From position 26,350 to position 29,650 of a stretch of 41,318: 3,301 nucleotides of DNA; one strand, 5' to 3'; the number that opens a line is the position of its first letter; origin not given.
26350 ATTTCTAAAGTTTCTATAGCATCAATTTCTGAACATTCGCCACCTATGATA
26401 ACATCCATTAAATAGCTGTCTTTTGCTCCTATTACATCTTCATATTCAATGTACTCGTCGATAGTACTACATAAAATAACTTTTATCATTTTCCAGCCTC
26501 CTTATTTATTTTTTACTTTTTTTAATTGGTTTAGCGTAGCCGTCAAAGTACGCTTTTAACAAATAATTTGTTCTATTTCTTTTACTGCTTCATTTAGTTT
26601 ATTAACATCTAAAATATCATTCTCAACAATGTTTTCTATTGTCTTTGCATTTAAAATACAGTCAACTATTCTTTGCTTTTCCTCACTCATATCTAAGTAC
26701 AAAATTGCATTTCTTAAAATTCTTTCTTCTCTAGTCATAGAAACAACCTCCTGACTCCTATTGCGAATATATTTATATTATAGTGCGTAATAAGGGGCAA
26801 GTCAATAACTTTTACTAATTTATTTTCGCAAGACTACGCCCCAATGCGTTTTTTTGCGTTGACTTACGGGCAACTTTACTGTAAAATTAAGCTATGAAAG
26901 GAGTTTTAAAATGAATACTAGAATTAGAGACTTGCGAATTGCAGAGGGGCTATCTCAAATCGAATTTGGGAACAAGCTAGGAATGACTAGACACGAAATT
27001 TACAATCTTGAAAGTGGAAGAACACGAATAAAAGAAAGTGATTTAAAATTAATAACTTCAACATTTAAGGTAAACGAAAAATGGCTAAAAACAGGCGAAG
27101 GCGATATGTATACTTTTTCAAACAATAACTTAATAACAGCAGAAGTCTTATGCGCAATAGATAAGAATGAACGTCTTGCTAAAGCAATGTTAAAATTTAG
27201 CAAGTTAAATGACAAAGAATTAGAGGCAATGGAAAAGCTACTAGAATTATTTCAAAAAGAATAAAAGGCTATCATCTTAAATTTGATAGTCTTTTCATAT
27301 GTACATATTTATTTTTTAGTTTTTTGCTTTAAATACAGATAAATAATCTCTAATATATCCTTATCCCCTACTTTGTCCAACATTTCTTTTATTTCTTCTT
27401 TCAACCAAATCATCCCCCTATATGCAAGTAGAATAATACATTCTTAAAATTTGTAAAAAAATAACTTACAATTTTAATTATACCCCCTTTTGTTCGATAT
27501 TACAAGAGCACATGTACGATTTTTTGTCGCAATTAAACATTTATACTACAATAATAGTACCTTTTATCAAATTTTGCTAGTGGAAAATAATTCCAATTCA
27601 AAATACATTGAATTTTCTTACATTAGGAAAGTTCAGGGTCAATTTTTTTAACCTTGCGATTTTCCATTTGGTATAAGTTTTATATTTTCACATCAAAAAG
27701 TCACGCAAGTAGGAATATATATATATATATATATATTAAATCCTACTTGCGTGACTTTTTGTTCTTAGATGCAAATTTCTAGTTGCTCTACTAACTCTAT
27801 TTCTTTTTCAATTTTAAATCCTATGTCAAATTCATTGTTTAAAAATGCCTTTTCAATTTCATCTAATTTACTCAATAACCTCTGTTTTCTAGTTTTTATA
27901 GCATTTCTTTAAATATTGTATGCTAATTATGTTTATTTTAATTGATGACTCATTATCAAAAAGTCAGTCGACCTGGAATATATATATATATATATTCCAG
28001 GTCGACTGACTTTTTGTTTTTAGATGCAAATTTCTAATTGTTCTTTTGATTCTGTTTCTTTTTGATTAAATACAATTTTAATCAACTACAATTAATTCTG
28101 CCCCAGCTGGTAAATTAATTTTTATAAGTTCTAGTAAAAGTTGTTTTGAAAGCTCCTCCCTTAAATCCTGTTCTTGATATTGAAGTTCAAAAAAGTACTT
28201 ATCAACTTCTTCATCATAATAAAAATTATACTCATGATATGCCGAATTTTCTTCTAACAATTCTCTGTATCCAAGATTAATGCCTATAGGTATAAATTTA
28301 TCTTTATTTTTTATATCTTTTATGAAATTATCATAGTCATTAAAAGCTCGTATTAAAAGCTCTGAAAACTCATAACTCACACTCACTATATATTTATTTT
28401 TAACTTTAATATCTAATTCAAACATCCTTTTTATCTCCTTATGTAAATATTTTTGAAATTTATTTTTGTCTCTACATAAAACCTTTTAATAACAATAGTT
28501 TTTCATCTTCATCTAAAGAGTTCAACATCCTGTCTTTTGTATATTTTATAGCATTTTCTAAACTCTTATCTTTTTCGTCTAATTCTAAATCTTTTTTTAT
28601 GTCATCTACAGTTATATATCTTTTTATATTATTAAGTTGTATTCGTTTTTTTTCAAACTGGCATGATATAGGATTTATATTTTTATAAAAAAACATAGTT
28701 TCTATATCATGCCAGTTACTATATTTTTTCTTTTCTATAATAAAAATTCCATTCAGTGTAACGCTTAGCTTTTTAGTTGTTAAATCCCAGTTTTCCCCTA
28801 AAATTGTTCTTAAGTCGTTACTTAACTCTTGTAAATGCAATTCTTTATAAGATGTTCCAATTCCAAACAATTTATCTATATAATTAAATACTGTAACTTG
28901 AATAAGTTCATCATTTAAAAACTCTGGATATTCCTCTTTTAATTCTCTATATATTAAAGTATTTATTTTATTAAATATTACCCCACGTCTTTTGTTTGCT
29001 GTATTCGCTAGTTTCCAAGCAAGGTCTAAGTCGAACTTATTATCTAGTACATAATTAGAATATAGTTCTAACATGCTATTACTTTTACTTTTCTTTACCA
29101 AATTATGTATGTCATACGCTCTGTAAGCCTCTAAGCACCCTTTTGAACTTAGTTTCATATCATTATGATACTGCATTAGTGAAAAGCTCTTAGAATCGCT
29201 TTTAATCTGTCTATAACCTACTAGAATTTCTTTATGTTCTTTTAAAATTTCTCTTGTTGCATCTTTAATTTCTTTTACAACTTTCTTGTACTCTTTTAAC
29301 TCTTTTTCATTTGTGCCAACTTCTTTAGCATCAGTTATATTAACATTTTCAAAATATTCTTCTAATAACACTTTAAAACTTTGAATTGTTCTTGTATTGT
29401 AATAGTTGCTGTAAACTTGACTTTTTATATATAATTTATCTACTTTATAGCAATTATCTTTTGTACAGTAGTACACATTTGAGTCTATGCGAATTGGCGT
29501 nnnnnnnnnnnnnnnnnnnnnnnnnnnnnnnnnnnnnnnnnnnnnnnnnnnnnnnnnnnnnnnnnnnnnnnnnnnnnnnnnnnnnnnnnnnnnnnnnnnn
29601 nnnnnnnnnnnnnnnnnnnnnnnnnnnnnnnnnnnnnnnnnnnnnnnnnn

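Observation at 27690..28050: Two structurally equivalent hairpins with different stem sequences and AT-repeat loops, each followed by a conserved ~25-nt box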

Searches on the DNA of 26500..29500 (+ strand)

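Call 4: search_dna_similar(query=window:26500-29500:+, collection=phages, mode=near, max_rows=30)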
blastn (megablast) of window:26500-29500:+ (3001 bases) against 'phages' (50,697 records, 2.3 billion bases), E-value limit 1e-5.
Records with a match: 24; places in all: 25; records where one place covers at least 80% of the query: 7.
Best place of each record, by identity: >=99% 6; 95-99% 3; 80-90% 13; 60-80% 2.
By first word of the organism name: Clostridium 20; Clostridioides 4.
By host as written in the record: Clostridium difficile 14; - 5; Clostridioides difficile 2; Clostridium difficile AIU 1; Clostridioides difficile TW69 1; Clostridioides difficile ST632 1.
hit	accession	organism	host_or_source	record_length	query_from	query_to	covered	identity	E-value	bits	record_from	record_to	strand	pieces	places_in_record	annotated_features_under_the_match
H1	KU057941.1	Clostridium phage CDSH1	Clostridium difficile AIU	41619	1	3001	100%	100.0%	0e+0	5542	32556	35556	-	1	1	DNAse/helicase | Cro/C1-type transcriptional regulator | hypothetical protein (x2)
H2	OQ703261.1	Clostridioides phage AR1075-1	Clostridioides difficile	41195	1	3001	100%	99.6%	0e+0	5474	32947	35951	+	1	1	hypothetical protein (x4)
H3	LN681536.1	Clostridium phage phiCD146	Clostridium difficile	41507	1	3001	100%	99.5%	0e+0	5472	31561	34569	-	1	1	putative DNAse/helicase protein | CI phage repressor | conserved protein of unknown function (x3)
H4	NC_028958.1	Clostridium phage phiCD146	Clostridium difficile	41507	1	3001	100%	99.5%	0e+0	5472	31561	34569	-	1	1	DEAD/DEAH box helicase family protein | transcriptional repressor | hypothetical protein (x3)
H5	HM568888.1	Clostridium phage phiCD38-2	Clostridium difficile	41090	1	3001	100%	99.5%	0e+0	5465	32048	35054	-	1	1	putative DNAse/helicase protein | CI phage repressor | hypothetical protein (x4)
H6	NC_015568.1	Clostridium phage phiCD38-2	Clostridium difficile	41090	1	3001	100%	99.5%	0e+0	5465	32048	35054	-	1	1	DEAD/DEAH box helicase family protein | transcriptional repressor | hypothetical protein (x4)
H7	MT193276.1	Clostridioides phage JD033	Clostridioides difficile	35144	1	3001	95%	99.0%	0e+0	5108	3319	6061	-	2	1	putative DNAse/helicase protein | y4mF family transcriptional regulator | hypothetical protein (x3)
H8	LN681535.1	Clostridium phage phiCD111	Clostridium difficile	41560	1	3001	66%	98.6%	0e+0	3523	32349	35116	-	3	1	putative DNAse/helicase protein | DNA-binding helix-turn-helix protein | conserved protein of unknown function | protein of unknown function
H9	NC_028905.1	Clostridium phage phiCD111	Clostridium difficile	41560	1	3001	66%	98.6%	0e+0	3523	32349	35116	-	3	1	DEAD/DEAH box helicase family protein | transcriptional regulator | hypothetical protein (x2)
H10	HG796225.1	Clostridium phage phiCDHM13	Clostridium difficile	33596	443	3001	58%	84.4%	0e+0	1704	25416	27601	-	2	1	phiCDHM13_gp34: putative DNase/helicase protein | phiCDHM13_gp35: conserved hypothetical protein | phiCDHM13_gp37: putative regulatory protein | phiCDHM13_gp36: conserved hypothetical protein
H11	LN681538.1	Clostridium phage phiCD481-1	Clostridium difficile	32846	443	3001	58%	84.4%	0e+0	1704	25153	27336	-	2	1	putative DNAse/helicase protein | conserved protein of unknown function (x2) | CI phage repressor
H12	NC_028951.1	Clostridium phage phiCD481-1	Clostridium difficile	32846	443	3001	58%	84.4%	0e+0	1704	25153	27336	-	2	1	DEAD/DEAH box helicase family protein | hypothetical protein (x2) | transcriptional repressor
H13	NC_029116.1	Clostridium phage phiCDHM13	Clostridium difficile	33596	443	3001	58%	84.4%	0e+0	1704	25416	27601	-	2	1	phiCDHM13_gp34: DEAD/DEAH box helicase family protein | phiCDHM13_gp35: hypothetical protein | phiCDHM13_gp37: transcriptional repressor | phiCDHM13_gp36: hypothetical protein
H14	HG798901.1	Clostridium phage phiCDHM11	-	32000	443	3001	58%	84.4%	0e+0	1702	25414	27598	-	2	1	phiCDHM11_gp35: putative typeIII restriction enzyme protein | phiCDHM11_gp36: conserved hypothetical protein | phiCDHM11_gp37: putative regulatory protein | phiCDHM11_gp34: putative exonuclease protein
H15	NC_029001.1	Clostridium phage phiCDHM11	-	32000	443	3001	58%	84.4%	0e+0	1702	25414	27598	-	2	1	phiCDHM11_gp35: restriction enzyme III | phiCDHM11_gp36: hypothetical protein | phiCDHM11_gp37: transcriptional repressor | phiCDHM11_gp34: putative exonuclease protein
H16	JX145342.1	Clostridium phage phiMMP04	Clostridium difficile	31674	443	3001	58%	83.9%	0e+0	1641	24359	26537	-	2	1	DNase / helicase | hypothetical protein (x2) | transcriptional regulator, XRE family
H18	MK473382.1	Clostridium phage JD032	Clostridioides difficile TW69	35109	978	2998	39%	88.0%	0e+0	1373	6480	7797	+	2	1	DEAD/DEAH box helicase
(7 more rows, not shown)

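Call 6: get_annotated_region(hit=H1, flank=1500)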
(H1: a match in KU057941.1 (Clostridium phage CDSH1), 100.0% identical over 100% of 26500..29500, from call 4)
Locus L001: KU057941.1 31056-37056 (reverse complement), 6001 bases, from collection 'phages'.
description: Clostridium phage CDSH1, complete genome.
organism: Clostridium phage CDSH1 (NCBI taxid 1755693)
taxonomy: Viruses; Duplodnaviria; Heunggongvirae; Uroviricota; Caudoviricetes; Leicestervirus; Leicestervirus CD382
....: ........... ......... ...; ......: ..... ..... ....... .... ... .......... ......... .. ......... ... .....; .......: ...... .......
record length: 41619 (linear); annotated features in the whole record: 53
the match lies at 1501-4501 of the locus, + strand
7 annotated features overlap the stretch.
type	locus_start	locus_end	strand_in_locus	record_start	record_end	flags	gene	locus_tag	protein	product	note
CDS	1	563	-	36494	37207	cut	-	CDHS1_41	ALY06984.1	hypothetical protein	-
CDS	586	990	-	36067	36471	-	-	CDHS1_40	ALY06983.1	replication terminator-like protein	-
CDS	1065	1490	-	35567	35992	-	-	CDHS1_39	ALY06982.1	hypothetical protein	-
CDS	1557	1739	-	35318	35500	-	-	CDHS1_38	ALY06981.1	hypothetical protein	-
CDS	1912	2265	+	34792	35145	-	-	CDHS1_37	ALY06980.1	Cro/C1-type transcriptional regulator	-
CDS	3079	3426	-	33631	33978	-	-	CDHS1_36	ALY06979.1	hypothetical protein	-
CDS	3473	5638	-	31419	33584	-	-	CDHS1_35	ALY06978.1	DNAse/helicase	-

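Call 7: get_annotated_region(hit=H5, flank=1500)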
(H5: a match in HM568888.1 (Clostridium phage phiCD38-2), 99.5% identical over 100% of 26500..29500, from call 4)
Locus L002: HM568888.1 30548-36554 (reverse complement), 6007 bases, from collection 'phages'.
description: Clostridium phage phiCD38-2, complete genome.
organism: Clostridium phage phiCD38-2 (NCBI taxid 1032362)
taxonomy: Viruses; Duplodnaviria; Heunggongvirae; Uroviricota; Caudoviricetes; Leicestervirus; Leicestervirus CD382
host: Clostridium difficile; source: -; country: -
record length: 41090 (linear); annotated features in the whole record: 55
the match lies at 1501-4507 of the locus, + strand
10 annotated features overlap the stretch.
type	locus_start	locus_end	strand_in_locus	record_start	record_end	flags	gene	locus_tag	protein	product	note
CDS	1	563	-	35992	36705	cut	-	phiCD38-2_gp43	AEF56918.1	hypothetical protein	-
CDS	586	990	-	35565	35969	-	-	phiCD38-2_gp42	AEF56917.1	replication terminator protein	-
CDS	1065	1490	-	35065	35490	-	-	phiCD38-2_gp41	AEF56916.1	hypothetical protein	-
CDS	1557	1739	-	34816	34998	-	-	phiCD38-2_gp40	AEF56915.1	hypothetical protein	-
CDS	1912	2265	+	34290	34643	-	-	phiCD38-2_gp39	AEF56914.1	CI phage repressor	-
CDS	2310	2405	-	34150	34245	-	-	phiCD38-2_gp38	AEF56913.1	hypothetical protein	-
CDS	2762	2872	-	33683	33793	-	-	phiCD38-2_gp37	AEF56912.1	hypothetical protein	-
CDS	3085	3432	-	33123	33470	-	-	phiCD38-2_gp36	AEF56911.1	hypothetical protein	-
CDS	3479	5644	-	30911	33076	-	-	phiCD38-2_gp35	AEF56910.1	putative DNAse/helicase protein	-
CDS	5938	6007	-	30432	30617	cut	-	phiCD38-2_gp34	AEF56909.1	putative secreted protein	-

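Call 8: get_annotated_region(hit=H3, flank=500)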
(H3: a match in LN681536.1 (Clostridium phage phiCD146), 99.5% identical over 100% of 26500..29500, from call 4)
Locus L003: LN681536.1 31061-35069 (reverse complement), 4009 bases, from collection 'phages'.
description: Clostridium phage phiCD146, complete genome.
organism: Clostridium phage phiCD146 (NCBI taxid 1582151)
taxonomy: Viruses; Duplodnaviria; Heunggongvirae; Uroviricota; Caudoviricetes; Leicestervirus; Leicestervirus CD146
host: Clostridium difficile; source: -; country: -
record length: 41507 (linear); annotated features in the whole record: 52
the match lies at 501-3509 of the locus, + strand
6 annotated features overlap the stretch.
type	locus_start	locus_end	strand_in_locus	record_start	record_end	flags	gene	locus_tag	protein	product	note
CDS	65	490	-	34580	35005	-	-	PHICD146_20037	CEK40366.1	conserved protein of unknown function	Evidence 4 : Homologs of previously reported genes of unknown function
CDS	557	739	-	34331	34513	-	-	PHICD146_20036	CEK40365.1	conserved protein of unknown function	Evidence 4 : Homologs of previously reported genes of unknown function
CDS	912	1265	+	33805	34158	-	-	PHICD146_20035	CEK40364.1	CI phage repressor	-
CDS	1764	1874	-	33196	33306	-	-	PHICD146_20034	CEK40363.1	conserved protein of unknown function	Evidence 4 : Homologs of previously reported genes of unknown function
CDS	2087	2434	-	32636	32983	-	-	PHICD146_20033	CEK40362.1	conserved protein of unknown function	Evidence 4 : Homologs of previously reported genes of unknown function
CDS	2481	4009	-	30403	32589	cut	-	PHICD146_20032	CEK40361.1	putative DNAse/helicase protein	Evidence 3 : Function proposed based on presence of conserved amino acid motif, structural feature or limited homology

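Call 9: get_annotated_region(hit=H2, flank=500)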
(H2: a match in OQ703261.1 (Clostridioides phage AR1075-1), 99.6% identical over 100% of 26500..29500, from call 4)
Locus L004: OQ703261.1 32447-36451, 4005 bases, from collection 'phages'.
description: Clostridioides phage AR1075-1, complete genome.
organism: Clostridioides phage AR1075-1 (NCBI taxid 3038264)
taxonomy: Viruses; Duplodnaviria; Heunggongvirae; Uroviricota; Caudoviricetes; Leicestervirus
host: Clostridioides difficile; source: -; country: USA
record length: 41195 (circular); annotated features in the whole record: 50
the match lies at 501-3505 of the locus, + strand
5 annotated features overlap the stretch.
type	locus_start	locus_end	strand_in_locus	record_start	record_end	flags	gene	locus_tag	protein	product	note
CDS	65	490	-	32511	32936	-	-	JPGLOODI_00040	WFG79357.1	hypothetical protein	-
CDS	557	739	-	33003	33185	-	-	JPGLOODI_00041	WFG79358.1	hypothetical protein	-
CDS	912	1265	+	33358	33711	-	-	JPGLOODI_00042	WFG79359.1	hypothetical protein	-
CDS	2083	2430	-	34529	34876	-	-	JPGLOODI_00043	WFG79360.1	hypothetical protein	-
CDS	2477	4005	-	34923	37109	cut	-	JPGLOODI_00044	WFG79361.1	hypothetical protein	-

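Call 10: get_annotated_region(hit=H7, flank=500)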
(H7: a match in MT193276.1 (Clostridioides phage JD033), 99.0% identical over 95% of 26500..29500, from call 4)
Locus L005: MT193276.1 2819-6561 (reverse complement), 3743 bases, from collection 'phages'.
description: Clostridioides phage JD033, complete genome.
organism: Clostridioides phage JD033 (NCBI taxid 2723766)
taxonomy: Viruses; Duplodnaviria; Heunggongvirae; Uroviricota; Caudoviricetes; Sherbrookevirus
host: Clostridioides difficile; source: soil; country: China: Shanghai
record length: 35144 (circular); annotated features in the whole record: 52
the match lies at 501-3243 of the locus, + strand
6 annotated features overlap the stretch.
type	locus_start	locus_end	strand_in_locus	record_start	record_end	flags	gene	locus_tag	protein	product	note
CDS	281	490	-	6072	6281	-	-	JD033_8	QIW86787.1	hypothetical protein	hypothetical protein CDHS1_39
CDS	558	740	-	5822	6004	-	-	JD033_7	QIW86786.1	hypothetical protein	-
CDS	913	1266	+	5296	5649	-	-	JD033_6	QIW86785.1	y4mF family transcriptional regulator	-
CDS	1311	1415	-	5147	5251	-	-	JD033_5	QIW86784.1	hypothetical protein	hypothetical protein phiCD38-2_gp38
CDS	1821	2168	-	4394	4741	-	-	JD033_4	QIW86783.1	hypothetical protein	-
CDS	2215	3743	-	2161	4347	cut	-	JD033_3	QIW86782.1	putative DNAse/helicase protein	-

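Call 11: get_annotated_region(hit=H8, flank=500)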
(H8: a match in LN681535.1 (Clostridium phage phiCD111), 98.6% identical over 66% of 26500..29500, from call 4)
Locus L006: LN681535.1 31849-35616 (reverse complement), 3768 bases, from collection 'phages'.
description: Clostridium phage phiCD111, complete genome.
organism: Clostridium phage phiCD111 (NCBI taxid 1582150)
taxonomy: Viruses; Duplodnaviria; Heunggongvirae; Uroviricota; Caudoviricetes; Leicestervirus; Leicestervirus CD111
host: Clostridium difficile; source: -; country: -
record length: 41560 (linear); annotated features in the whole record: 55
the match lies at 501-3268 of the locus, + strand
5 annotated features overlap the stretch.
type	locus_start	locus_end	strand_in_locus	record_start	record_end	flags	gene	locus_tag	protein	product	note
CDS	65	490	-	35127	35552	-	-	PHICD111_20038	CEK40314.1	conserved protein of unknown function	Evidence 4 : Homologs of previously reported genes of unknown function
CDS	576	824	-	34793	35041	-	-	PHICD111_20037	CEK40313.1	protein of unknown function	Evidence 5 : No homology to any previously reported sequences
CDS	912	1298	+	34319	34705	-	-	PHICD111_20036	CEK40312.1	DNA-binding helix-turn-helix protein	-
CDS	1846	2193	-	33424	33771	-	-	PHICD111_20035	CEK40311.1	conserved protein of unknown function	Evidence 4 : Homologs of previously reported genes of unknown function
CDS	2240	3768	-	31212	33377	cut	-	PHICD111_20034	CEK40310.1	putative DNAse/helicase protein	Evidence 3 : Function proposed based on presence of conserved amino acid motif, structural feature or limited homology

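Call 12: get_annotated_region(hit=H10, flank=1000)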
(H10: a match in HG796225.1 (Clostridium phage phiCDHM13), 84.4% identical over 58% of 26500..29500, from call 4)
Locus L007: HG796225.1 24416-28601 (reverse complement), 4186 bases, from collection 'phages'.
description: Clostridium phage phiCDHM13 complete genome.
organism: Clostridium phage phiCDHM13 (NCBI taxid 1437363)
taxonomy: Viruses; Duplodnaviria; Heunggongvirae; Uroviricota; Caudoviricetes; Sherbrookevirus; Sherbrookevirus CDHM13
host: Clostridium difficile; source: -; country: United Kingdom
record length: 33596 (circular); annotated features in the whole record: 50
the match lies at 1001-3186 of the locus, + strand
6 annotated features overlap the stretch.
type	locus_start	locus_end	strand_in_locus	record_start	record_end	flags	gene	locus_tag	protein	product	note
CDS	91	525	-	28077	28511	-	phiCDHM13_gp39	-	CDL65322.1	conserved hypothetical protein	-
CDS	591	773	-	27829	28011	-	phiCDHM13_gp38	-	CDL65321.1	conserved hypothetical protein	-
CDS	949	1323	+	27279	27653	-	phiCDHM13_gp37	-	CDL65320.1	putative regulatory protein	-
CDS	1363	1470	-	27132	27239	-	phiCDHM13_gp36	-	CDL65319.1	conserved hypothetical protein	-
CDS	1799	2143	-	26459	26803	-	phiCDHM13_gp35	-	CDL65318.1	conserved hypothetical protein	-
CDS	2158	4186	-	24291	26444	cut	phiCDHM13_gp34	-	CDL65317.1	putative DNase/helicase protein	-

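Call 13: get_annotated_region(hit=H16, flank=1000)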
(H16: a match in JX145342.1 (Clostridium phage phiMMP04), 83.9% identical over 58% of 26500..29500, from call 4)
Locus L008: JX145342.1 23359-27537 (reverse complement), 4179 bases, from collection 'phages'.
description: Clostridium phage phiMMP04, complete genome.
organism: Clostridium phage phiMMP04 (NCBI taxid 1204535)
taxonomy: Viruses; Duplodnaviria; Heunggongvirae; Uroviricota; Caudoviricetes; Sherbrookevirus; Sherbrookevirus MMP04
host: Clostridium difficile; source: Human fecal sample; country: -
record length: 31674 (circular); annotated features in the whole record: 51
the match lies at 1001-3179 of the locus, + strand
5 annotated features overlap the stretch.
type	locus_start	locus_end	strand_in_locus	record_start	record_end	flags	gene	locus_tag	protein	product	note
CDS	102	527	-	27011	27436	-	-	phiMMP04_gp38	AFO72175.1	hypothetical protein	-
CDS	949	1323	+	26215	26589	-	-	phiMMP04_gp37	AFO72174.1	transcriptional regulator, XRE family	-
CDS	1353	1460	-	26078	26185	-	-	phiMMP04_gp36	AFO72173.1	hypothetical protein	-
CDS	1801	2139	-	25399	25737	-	-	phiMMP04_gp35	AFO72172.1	hypothetical protein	-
CDS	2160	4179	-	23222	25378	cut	-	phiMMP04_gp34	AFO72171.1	DNase / helicase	-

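Call 16: search_dna_similar(query=window:27640-28100:+, collection=phages, mode=distant, max_rows=60, max_evalue=0.01)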
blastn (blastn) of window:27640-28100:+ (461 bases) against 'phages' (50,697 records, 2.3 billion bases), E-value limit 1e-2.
Records with a match: 22; places in all: 42; records where one place covers at least 80% of the query: 9.
Best place of each record, by identity: >=99% 1; 95-99% 5; 90-95% 3; 60-80% 13.
By first word of the organism name: Clostridium 17; Clostridioides 5.
By host as written in the record: Clostridium difficile 12; - 4; Clostridioides difficile 2; Clostridium difficile AIU 1; Clostridioides difficile CD08011 1; Clostridioides difficile CD2301 1; Clostridioides difficile ST632 1.
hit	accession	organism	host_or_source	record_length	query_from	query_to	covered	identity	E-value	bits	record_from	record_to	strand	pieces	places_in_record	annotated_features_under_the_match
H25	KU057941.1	Clostridium phage CDSH1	Clostridium difficile AIU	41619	1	461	100%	100.0%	0e+0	832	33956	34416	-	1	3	hypothetical protein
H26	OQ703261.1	Clostridioides phage AR1075-1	Clostridioides difficile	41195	1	461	100%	97.4%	0e+0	794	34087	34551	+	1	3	hypothetical protein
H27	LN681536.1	Clostridium phage phiCD146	Clostridium difficile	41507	1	461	100%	97.2%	0e+0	793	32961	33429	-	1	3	conserved protein of unknown function (x2)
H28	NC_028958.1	Clostridium phage phiCD146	Clostridium difficile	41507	1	461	100%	97.2%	0e+0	793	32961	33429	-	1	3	hypothetical protein (x2)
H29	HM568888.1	Clostridium phage phiCD38-2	Clostridium difficile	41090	1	461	100%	97.0%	0e+0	791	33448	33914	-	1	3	hypothetical protein (x2)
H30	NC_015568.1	Clostridium phage phiCD38-2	Clostridium difficile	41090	1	461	100%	97.0%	0e+0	791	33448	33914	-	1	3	hypothetical protein (x2)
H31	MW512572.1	Clostridioides phage phiCD08011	Clostridioides difficile CD08011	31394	48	422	81%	77.8%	6e-38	297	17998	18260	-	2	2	type III restriction enzyme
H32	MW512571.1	Clostridioides phage CD2301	Clostridioides difficile CD2301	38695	48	422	81%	77.3%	7e-37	294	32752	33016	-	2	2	type III restriction enzyme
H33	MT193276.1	Clostridioides phage JD033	Clostridioides difficile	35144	1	461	68%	91.2%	5e-64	449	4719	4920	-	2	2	hypothetical protein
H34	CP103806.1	Clostridioides phage Hain-Saunders-2022a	Clostridioides difficile ST632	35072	53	424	81%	74.7%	5e-51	348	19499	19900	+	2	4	none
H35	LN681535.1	Clostridium phage phiCD111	Clostridium difficile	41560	1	461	63%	93.5%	3e-67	440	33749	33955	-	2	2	conserved protein of unknown function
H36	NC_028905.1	Clostridium phage phiCD111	Clostridium difficile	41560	1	461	63%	93.5%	3e-67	440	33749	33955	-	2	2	hypothetical protein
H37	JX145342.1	Clostridium phage phiMMP04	Clostridium difficile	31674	49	149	22%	77.2%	8e-11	73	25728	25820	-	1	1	hypothetical protein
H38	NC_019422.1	Clostridium phage phiMMP04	Clostridium difficile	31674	49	149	22%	77.2%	8e-11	73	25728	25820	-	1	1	hypothetical protein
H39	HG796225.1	Clostridium phage phiCDHM13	Clostridium difficile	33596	49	149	22%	73.3%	6e-6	58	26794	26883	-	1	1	phiCDHM13_gp35: conserved hypothetical protein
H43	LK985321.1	Clostridium phage phiCDHM14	-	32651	49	149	22%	71.3%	9e-4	51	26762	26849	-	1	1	phiCDHM14_gp38: conserved hypothetical protein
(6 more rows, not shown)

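Call 17: search_dna_similar(query=window:27640-28100:+, collection=plasmids, mode=distant, max_rows=40, max_evalue=0.01)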
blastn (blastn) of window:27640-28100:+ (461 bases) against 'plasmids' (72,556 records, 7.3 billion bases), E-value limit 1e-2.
Records with a match: 6; places in all: 10; records where one place covers at least 80% of the query: 2.
Best place of each record, by identity: >=99% 1; 95-99% 1; 60-80% 4.
By first word of the organism name: Clostridioides 6.
By predicted mobility (MOB-suite, as given by PLSDB): non-mobilizable 6.
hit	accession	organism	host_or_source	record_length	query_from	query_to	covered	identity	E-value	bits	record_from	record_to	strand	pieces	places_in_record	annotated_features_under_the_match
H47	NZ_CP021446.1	Clostridioides difficile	cell culture,sewage plant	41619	1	461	100%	99.1%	0e+0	812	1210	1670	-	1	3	hypothetical protein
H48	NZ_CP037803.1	Clostridioides difficile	Homo sapiens,feces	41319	1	461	100%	96.6%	0e+0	787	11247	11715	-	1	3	hypothetical protein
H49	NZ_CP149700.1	Clostridioides difficile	Dog,single cell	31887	49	149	22%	75.2%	4e-8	66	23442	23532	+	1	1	hypothetical protein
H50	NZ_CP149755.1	Clostridioides difficile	Homo sapiens,single cell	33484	49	149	22%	75.2%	4e-8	66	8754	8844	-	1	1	hypothetical protein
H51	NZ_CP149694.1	Clostridioides difficile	Dog,single cell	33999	49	149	22%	73.3%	2e-6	61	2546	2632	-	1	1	hypothetical protein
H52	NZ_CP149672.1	Clostridioides difficile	Dog,single cell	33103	49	149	22%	73.3%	5e-6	59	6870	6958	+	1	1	hypothetical protein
